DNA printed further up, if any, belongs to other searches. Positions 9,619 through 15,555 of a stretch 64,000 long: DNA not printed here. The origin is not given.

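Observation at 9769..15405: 1878-aa hybrid sensor kinase with two tandem kinase cores and an uncharacterised ~430-aa N-terminal domain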

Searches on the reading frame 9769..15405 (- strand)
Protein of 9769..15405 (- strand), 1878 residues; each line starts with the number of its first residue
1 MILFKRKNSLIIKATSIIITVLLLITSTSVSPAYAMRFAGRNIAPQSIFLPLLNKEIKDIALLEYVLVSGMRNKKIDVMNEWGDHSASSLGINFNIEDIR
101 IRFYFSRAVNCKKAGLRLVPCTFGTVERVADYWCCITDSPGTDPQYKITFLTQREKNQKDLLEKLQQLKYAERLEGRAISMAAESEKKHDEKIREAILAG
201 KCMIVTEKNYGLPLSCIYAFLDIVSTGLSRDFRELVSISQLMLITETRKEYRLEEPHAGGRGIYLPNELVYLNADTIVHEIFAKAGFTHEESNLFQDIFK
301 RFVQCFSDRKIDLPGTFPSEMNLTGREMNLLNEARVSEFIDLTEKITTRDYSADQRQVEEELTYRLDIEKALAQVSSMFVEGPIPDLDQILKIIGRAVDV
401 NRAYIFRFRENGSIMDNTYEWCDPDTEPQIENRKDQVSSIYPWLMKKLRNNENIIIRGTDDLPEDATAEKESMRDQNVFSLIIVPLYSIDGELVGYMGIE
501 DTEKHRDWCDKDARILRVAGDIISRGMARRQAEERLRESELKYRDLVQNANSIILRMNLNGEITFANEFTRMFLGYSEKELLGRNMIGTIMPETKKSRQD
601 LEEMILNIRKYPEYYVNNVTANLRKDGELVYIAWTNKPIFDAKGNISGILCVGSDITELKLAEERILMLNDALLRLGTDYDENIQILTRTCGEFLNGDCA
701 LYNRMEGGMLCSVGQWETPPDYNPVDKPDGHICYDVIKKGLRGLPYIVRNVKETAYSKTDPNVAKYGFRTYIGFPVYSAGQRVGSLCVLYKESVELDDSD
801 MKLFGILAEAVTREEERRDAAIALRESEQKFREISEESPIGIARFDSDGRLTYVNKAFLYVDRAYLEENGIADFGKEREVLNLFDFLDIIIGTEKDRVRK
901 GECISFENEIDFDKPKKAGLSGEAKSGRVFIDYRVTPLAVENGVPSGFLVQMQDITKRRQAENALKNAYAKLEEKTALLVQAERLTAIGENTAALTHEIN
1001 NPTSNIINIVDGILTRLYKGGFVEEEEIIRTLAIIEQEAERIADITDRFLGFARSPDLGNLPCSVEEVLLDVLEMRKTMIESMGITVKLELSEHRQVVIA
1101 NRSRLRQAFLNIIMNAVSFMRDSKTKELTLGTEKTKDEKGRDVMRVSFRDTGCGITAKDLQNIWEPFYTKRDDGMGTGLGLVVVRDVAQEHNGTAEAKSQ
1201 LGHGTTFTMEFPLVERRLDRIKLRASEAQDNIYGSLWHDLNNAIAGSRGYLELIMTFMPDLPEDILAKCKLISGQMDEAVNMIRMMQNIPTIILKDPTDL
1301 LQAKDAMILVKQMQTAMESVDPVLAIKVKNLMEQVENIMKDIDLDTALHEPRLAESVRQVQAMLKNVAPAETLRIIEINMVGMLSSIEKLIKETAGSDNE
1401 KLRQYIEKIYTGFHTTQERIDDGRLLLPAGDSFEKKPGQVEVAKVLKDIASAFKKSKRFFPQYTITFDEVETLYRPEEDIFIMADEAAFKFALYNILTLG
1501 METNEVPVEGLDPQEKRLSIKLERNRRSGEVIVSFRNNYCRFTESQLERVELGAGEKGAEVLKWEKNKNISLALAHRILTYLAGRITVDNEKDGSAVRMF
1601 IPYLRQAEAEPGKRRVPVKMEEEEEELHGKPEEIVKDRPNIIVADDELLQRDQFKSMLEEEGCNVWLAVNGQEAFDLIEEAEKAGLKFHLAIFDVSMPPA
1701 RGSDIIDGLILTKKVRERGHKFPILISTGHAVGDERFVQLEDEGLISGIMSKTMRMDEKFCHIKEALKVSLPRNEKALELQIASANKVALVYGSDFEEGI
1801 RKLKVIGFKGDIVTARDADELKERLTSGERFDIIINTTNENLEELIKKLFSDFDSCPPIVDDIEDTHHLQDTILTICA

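Call 4: search_protein_families(library=pfam, proteins=[window:9769-15405:-], max_evalue=1)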
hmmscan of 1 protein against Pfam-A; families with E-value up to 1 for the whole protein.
window:9769-15405:- (1878 aa): 13 families
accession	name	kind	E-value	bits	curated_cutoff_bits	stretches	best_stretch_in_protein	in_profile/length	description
PF02518.31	HATPase_c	-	2.7e-26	92.6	26.4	2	1101-1213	2-109/111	Histidine kinase-, DNA gyrase B-, and HSP90-like ATPase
PF01590.32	GAF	-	8.7e-17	62.3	22.4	2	387-524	6-130/133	GAF domain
PF00989.32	PAS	-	8.7e-15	55.2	22.6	1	542-656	2-113/113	PAS fold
PF13185.12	GAF_2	-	7.1e-13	49.4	28.6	2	679-811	3-131/136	GAF domain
PF13426.13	PAS_9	-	4e-12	46.7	27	1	552-658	3-103/103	PAS domain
PF00072.30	Response_reg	-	2.8e-11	44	30.2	1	1641-1756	1-103/111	Response regulator receiver domain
PF08448.16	PAS_4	-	2.8e-10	40.9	23.1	2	550-660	4-109/110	PAS fold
PF00512.31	HisKA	-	2.4e-09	37.6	26.9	1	990-1055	4-63/66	His Kinase A (phospho-acceptor) domain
PF13188.13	PAS_8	-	4.6e-08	33.1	21.8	2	830-859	2-31/65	PAS domain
PF08447.18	PAS_3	-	2.8e-05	24.7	25.6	1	564-652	2-88/89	PAS fold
PF16264.11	SatD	-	0.0082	16.2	29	1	1438-1496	20-77/211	SatD family (SatD)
PF08348.17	PAS_6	-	0.064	13.6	27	0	623-663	75-113/115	YheO-like PAS domain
PF04574.18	DUF592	-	0.27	11.4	24.5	0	1288-1330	97-132/153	Protein of unknown function (DUF592)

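Call 5: search_protein_families(library=ncbifam, proteins=[window:9769-15405:-], max_evalue=1)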
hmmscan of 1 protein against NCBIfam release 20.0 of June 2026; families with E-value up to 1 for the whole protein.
window:9769-15405:- (1878 aa): 108 families (the best 25 are shown)
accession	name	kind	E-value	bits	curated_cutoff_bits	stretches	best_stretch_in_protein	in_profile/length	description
NF008468.0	PRK11360.1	equivalog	7.9e-52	176.4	646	3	947-1215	369-610/616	two-component system sensor histidine kinase AtoS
NF052574.1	HisKinEspCMyxo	equivalog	4.4e-44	150.8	1200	3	974-1220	403-644/785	serine histidine kinase EspC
NF010076.0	PRK13557.1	subfamily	3.5e-41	141.2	631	3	948-1230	137-411/540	histidine kinase famiy protein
NF010411.0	PRK13837.1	equivalog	2.9e-37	128.1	647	2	978-1216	440-678/828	two-component system VirA-like sensor kinase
NF052573.1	HisKinEspAMyxo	equivalog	2.9e-35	121.5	1400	3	976-1219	372-617/755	serine histidine kinase EspA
NF046044.1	PnpS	equivalog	5.5e-35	121.1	400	2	996-1212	178-390/390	two-component system histidine kinase PnpS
NF007688.0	PRK10364.1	equivalog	8.7e-34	117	479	1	980-1219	232-457/460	two-component system sensor histidine kinase ZraS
TIGR00229.1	sensory_box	domain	2e-33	115.2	22.9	3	537-665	1-125/126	PAS domain S-box protein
NF041777.1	sens_FixL_Rhizob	equivalog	1.1e-31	110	850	2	967-1214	241-482/485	sensor protein FixL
NF008302.0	PRK11091.1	equivalog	1.9e-30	105.7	838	3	930-1213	241-505/779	aerobic respiration two-component sensor histidine kinase ArcB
NF047874.1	MASE3_PAS_HK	subfamily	1.4e-29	103.4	560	2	812-1223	248-635/655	MASE3 domain-containing sensor histidine kinase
NF046020.1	HisKinCckABruc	equivalog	2.6e-29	101.7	1000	2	812-1213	329-707/868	cell cycle histidine kinase CckA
NF047466.1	hybrid_RR_LvrB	exception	3.7e-27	95.5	500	1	952-1213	123-376/377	hybrid histidine kinase/response regulator LvrB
TIGR02938.1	nifL_nitrog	equivalog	1.6e-26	92.9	242.45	2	947-1212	240-493/494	nitrogen fixation negative regulator NifL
NF046026.1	HisKinCckACaul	equivalog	3e-26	91.7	1000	2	978-1216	292-535/678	cell cycle histidine kinase CckA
NF038348.1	T2SS_HK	subfamily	1.5e-21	76.5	450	2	1098-1213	465-573/574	histidine kinase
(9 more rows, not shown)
